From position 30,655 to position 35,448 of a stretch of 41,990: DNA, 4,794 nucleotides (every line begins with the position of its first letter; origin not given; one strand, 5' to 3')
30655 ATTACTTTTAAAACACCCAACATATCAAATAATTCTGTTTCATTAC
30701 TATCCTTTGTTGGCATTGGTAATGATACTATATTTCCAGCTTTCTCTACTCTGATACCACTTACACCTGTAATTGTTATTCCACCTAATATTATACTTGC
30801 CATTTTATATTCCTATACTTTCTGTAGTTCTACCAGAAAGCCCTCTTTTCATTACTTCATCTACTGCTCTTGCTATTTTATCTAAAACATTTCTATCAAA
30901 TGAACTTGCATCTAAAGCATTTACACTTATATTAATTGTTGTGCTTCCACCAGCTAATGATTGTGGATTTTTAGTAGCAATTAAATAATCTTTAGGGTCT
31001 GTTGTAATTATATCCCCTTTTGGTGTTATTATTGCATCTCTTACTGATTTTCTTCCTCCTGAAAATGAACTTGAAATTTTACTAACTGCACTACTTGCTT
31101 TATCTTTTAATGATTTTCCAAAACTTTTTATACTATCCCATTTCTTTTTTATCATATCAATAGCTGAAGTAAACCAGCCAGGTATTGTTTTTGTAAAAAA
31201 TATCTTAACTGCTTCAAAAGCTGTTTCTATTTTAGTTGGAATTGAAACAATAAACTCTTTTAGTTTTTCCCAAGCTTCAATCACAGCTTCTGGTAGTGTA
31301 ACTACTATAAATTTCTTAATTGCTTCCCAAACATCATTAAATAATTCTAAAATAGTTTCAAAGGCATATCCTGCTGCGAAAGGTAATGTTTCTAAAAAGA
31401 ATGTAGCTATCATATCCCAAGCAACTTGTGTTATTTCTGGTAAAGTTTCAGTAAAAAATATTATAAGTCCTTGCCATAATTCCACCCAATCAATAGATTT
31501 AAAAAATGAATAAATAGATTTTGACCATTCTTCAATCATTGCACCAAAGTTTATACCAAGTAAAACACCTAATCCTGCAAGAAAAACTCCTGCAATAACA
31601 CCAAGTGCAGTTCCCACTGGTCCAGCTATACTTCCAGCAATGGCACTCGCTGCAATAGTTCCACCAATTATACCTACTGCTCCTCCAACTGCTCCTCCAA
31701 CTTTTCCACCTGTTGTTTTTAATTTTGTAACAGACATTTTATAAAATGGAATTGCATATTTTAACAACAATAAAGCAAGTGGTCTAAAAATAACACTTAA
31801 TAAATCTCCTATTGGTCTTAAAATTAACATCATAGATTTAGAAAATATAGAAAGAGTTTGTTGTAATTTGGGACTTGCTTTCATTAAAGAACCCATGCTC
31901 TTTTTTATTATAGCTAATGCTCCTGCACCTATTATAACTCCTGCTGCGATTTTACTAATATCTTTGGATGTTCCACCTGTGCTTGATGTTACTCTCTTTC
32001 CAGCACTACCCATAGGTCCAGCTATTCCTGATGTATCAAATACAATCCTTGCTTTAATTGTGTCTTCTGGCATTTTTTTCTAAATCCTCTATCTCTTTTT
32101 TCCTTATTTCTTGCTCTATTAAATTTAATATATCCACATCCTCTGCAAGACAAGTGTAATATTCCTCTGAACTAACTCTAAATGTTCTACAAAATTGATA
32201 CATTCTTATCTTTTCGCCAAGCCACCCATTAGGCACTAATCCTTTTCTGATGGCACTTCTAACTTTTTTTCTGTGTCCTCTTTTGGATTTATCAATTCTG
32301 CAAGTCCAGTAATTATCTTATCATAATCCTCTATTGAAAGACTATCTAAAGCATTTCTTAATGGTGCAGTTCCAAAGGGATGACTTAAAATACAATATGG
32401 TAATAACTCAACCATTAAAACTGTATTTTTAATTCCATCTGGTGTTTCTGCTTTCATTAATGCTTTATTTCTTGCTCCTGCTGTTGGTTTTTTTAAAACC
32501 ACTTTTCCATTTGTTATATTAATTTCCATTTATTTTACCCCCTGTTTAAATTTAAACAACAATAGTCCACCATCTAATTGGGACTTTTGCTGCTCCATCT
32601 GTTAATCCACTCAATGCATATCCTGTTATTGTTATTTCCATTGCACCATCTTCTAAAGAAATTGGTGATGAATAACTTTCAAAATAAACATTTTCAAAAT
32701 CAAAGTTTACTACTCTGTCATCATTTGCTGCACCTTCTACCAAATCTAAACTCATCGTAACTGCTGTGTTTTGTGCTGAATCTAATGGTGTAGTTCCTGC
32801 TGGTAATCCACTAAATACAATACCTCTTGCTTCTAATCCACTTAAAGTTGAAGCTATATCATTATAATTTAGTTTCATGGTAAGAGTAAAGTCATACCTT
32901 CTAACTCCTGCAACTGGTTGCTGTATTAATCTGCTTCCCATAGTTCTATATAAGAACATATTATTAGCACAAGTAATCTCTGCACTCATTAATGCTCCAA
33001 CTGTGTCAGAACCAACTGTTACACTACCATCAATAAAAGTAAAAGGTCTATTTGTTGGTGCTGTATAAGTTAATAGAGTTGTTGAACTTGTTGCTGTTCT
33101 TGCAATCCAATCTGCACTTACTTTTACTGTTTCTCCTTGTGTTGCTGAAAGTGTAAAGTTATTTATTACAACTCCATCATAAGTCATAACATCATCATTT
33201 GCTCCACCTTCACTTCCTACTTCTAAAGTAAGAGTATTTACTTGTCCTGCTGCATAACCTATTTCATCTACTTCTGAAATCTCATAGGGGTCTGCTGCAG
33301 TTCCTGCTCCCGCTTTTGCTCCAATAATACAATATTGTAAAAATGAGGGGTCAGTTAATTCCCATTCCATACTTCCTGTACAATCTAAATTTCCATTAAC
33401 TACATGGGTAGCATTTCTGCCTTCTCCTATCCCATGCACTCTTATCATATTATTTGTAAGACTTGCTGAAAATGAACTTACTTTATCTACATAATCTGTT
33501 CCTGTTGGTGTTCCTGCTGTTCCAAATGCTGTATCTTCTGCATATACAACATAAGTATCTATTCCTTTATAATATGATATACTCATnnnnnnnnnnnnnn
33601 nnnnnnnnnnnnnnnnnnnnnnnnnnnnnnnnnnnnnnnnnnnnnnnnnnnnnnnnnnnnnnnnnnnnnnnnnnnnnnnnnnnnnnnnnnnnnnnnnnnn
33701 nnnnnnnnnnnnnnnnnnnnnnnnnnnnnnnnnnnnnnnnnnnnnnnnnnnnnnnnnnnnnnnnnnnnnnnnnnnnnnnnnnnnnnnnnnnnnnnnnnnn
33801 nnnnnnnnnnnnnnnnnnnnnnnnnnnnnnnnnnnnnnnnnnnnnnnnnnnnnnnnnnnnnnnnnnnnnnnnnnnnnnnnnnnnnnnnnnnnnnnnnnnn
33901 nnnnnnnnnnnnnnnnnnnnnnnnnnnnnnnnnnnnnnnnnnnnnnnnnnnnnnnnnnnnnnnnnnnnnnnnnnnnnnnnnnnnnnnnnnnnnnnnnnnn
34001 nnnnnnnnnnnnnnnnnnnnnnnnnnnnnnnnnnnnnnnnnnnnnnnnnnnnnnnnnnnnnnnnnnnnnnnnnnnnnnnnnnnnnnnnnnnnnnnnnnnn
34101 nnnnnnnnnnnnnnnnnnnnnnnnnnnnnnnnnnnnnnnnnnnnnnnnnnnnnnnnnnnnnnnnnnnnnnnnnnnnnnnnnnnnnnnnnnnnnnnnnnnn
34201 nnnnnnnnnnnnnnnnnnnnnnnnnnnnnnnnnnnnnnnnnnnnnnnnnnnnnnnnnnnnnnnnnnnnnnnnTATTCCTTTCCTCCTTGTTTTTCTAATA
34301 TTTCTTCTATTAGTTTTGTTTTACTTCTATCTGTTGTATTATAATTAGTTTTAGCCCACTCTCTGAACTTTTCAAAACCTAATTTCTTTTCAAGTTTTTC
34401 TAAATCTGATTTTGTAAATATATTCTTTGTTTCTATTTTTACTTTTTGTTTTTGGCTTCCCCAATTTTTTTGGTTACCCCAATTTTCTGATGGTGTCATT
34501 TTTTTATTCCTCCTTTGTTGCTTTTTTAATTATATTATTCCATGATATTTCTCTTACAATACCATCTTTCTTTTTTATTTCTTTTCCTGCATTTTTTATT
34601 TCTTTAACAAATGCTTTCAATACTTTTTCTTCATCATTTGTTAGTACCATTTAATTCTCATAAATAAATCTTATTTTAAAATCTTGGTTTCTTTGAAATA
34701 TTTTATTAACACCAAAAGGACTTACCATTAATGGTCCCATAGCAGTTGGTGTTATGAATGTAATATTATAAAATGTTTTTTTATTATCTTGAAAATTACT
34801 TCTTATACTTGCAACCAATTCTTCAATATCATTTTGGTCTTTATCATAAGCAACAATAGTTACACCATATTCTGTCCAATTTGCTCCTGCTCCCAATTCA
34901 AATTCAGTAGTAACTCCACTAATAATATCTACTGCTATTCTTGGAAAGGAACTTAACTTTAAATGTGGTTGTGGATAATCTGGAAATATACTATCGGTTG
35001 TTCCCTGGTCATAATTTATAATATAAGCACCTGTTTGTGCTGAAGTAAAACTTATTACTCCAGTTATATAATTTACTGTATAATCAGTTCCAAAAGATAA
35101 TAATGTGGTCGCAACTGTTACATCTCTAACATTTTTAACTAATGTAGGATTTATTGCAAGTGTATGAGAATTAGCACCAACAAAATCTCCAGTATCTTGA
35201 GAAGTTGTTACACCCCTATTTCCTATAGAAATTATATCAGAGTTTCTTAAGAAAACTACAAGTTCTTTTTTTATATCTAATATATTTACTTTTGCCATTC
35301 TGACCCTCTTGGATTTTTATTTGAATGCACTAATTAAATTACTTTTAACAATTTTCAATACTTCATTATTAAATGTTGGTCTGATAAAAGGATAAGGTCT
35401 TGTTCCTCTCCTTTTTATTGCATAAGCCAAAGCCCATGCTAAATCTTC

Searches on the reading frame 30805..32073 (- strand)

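Call 8: search_protein_families(library=phrogs, proteins=[window:30805-32073:-], max_evalue=0.1)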
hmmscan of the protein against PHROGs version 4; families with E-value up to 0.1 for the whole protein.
window:30805-32073:- (422 aa): 13 families
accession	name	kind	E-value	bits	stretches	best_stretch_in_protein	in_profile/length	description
phrog_58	-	tail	2.5e-13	50.3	1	31-348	567-904/1544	tail length tape measure protein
phrog_6922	-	unknown function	2.8e-09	37.2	1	124-338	334-468/768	-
phrog_16692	-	unknown function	3.1e-09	36.8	1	118-346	709-924/1107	-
phrog_4070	-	tail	4.4e-08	32.7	1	197-368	105-274/989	tail length tape measure protein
phrog_167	-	tail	2.4e-07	29.9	1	38-347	608-852/1555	tail length tape measure protein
phrog_1272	-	tail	1.8e-06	27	1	48-355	550-804/1606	tail length tape measure protein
phrog_11489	-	unknown function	6.7e-06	25.4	1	103-305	696-888/1717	-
phrog_17020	-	unknown function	1.6e-05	25.3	1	210-349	54-190/353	-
phrog_973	-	tail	0.0016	17.3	1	120-168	742-794/1465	tail length tape measure protein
phrog_305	-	tail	0.0034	17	1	48-344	428-646/1001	tail length tape measure protein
phrog_1047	-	tail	0.01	14.9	1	47-186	789-913/1251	tail associated lysin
phrog_6807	-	head and packaging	0.022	14.9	0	300-342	192-234/462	internal head protein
phrog_9388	-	unknown function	0.029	14.1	1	259-406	485-604/615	-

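Call 18: search_protein_families(library=pfam, proteins=[window:30805-32073:-], max_evalue=0.05)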
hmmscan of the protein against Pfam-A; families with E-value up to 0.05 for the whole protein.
window:30805-32073:- (422 aa): 0 families

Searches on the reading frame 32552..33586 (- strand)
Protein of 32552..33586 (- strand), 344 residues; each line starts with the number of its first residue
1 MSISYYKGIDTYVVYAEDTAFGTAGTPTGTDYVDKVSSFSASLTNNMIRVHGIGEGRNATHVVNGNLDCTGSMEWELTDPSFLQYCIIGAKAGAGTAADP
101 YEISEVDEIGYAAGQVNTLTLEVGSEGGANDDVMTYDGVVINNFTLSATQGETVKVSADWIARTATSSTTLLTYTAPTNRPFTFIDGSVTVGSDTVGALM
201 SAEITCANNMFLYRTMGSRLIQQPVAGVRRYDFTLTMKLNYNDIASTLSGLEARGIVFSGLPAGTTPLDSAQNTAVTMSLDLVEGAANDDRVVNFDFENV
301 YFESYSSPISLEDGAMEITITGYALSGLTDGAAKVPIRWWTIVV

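Call 8: search_protein_families(library=phrogs, proteins=[window:32552-33586:-], max_evalue=0.1)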
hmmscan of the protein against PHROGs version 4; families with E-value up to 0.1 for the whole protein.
window:32552-33586:- (344 aa): 3 families
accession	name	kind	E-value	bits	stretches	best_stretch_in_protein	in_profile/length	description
phrog_290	-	tail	7.8e-21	75.8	1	5-322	13-314/411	minor tail protein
phrog_18409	-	tail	6.5e-06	26.5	1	13-306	10-281/310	minor tail protein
phrog_10528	-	tail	0.0034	18.4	1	113-170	84-141/142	major tail protein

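Call 18: search_protein_families(library=pfam, proteins=[window:32552-33586:-], max_evalue=0.05)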
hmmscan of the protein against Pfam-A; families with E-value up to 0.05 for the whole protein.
window:32552-33586:- (344 aa): 1 family
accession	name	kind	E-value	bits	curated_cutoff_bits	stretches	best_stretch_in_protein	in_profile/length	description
PF18906.5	Phage_tube_2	-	2.9e-17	63.6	27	1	8-288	1-255/266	Phage tail tube protein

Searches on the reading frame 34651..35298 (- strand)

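Call 8: search_protein_families(library=phrogs, proteins=[window:34651-35298:-], max_evalue=0.1)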
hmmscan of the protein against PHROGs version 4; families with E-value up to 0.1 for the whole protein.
window:34651-35298:- (215 aa): 1 family
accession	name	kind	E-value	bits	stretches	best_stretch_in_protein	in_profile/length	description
phrog_3907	-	connector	0.0019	18.9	1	115-180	45-113/162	tail terminator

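Call 18: search_protein_families(library=pfam, proteins=[window:34651-35298:-], max_evalue=0.05)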
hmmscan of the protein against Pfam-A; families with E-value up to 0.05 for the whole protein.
window:34651-35298:- (215 aa): 1 family
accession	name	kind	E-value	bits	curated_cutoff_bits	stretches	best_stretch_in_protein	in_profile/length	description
PF23818.1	Phage_tail_terminator_7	-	0.0021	18.1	27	1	115-180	45-112/161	Bacteriophage Tail Tube Terminator Protein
